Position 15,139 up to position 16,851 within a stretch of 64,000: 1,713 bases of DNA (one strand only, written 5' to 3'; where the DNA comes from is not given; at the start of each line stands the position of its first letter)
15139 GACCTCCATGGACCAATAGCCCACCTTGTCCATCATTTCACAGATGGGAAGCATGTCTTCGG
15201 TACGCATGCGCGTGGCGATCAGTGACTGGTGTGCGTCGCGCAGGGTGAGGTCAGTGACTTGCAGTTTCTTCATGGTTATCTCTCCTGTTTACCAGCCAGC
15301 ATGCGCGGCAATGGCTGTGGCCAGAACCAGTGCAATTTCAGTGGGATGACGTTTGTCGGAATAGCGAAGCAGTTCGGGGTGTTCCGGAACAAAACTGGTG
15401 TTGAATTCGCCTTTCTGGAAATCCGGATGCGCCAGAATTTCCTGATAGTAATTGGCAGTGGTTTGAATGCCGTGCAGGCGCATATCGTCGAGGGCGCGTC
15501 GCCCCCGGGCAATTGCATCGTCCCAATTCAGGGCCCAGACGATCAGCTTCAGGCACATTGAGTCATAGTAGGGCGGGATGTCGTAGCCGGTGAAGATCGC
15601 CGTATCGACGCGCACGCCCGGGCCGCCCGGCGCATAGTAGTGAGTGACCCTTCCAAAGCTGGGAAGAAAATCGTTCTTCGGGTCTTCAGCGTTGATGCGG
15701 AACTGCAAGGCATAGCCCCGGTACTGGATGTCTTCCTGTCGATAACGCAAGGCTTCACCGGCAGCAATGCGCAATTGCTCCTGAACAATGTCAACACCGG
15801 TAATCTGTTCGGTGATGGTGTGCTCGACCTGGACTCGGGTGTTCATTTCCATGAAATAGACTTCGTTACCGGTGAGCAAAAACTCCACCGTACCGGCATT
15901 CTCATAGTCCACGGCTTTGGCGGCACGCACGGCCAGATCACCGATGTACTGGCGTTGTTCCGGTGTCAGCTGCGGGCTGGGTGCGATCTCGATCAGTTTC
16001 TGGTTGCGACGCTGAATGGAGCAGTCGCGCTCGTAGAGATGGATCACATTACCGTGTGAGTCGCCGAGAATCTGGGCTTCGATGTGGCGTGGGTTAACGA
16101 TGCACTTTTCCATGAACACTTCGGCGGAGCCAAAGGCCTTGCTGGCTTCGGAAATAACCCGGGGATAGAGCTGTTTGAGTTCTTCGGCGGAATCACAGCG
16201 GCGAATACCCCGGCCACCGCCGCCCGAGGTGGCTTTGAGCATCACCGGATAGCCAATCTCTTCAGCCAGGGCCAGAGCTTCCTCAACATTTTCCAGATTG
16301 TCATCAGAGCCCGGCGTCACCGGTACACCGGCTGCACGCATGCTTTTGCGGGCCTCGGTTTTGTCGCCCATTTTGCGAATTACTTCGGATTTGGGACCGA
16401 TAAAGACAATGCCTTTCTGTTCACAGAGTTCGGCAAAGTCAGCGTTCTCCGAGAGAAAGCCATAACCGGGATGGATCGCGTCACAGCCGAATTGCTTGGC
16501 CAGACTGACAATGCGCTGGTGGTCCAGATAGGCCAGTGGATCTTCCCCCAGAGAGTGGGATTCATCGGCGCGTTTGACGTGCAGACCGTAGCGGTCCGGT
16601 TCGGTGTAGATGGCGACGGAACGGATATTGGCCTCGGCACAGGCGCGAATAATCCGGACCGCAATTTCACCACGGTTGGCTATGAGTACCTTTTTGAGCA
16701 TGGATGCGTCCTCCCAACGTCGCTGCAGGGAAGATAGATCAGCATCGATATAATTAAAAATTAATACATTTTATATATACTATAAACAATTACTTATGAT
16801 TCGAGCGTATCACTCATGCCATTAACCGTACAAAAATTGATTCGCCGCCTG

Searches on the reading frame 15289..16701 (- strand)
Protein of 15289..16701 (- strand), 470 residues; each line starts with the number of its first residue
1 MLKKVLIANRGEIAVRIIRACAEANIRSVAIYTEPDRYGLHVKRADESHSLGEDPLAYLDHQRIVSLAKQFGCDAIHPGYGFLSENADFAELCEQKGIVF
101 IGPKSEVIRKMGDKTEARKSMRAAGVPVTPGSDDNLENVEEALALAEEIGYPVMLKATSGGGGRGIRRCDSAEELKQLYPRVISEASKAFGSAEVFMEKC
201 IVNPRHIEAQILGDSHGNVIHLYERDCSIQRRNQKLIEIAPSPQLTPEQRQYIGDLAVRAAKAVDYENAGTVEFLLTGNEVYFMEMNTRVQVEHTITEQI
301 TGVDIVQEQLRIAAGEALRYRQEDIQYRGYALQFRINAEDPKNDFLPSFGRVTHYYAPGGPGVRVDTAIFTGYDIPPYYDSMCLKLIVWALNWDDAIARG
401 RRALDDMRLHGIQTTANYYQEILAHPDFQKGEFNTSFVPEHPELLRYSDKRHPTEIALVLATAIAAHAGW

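Call 37: search_protein_families(library=pfam, proteins=[window:15289-16701:-], max_evalue=0.00001)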
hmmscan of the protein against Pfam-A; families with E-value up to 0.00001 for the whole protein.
window:15289-16701:- (470 aa): 5 families
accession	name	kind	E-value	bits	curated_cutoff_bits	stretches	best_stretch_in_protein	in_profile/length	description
PF02786.22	CPSase_L_D2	-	4.4e-76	255.5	19.8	1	113-319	1-209/211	Carbamoyl-phosphate synthase L chain, ATP binding domain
PF00289.28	Biotin_carb_N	-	6.3e-44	149.4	25.5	1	1-108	1-110/110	Biotin carboxylase, N-terminal domain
PF02785.25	Biotin_carb_C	-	1e-39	135.4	32.4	1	333-439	1-107/108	Biotin carboxylase C-terminal domain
PF07478.18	Dala_Dala_lig_C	-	9.4e-12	45.3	24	1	137-288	23-174/204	D-ala D-ala ligase C-terminus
PF02222.28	ATP-grasp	-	1.8e-09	37.9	27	1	136-290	16-163/179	ATP-grasp domain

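Call 58: find_homologous_proteins(query=window:15289-16701:-, max_evalue=1e-100)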
Query window:15289-16701:- (470 aa): 7996 proteins with E <= 1e-100 among 8000 candidates; the best 120 are listed.
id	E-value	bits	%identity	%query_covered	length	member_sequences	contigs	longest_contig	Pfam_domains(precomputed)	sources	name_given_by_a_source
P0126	0.0e+0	1074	100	100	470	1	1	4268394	PF02786.23,PF00289.29,PF02222.28,PF07478.19,PF02785.26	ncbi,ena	-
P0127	0.0e+0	1019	94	100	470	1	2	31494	PF02786.23,PF00289.29,PF02222.28,PF07478.19,PF02785.26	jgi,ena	-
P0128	8.4e-279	943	87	100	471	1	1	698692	PF02786.23,PF00289.29,PF02222.28,PF07478.19,PF02785.26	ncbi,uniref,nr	ncbi:acetyl-CoA carboxylase biotin carboxylase subunit [Saccharospirillum salsuginis]|uniref:Biotin 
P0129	1.5e-277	939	86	100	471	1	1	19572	PF02786.23,PF00289.29,PF02222.28,PF07478.19,PF02785.26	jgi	-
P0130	2.0e-277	938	86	100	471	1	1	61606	PF02786.23,PF00289.29,PF02222.28,PF07478.19,PF02785.26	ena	-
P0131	4.9e-277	937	87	100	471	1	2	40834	PF02786.23,PF00289.29,PF02222.28,PF07478.19,PF02785.26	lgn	-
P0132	1.8e-276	935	87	100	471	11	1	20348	PF02786.23,PF00289.29,PF02222.28,PF07478.19,PF02785.26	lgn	-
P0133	9.4e-276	933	85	100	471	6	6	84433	PF02786.23,PF00289.29,PF02222.28,PF07478.19,PF02785.26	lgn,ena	-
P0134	7.3e-275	930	85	100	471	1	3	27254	PF02786.23,PF00289.29,PF02222.28,PF07478.19,PF02785.26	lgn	-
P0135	1.2e-273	926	85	100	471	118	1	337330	PF02786.23,PF00289.29,PF02222.28,PF07478.19,PF02785.26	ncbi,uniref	ncbi:acetyl-CoA carboxylase biotin carboxylase subunit [Marinobacter sp.]|uniref:acetyl-CoA carboxyl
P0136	1.3e-273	926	85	97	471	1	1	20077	PF02786.23,PF00289.29,PF02222.28,PF07478.19,PF02785.26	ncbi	-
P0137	1.9e-273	925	85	97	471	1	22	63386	PF02786.23,PF00289.29,PF02222.28,PF07478.19,PF02785.26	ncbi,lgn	ncbi:MAG TPA: acetyl-CoA carboxylase biotin carboxylase subunit [Pseudomonadales bacterium]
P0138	2.7e-273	925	86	100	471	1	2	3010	PF02786.23,PF00289.29,PF02222.28,PF07478.19,PF02785.26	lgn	-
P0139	1.1e-272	923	84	100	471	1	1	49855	PF02786.23,PF00289.29,PF02222.28,PF07478.19,PF02785.26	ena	-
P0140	1.1e-272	923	84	100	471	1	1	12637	PF02786.23,PF00289.29,PF02222.28,PF07478.19,PF02785.26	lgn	-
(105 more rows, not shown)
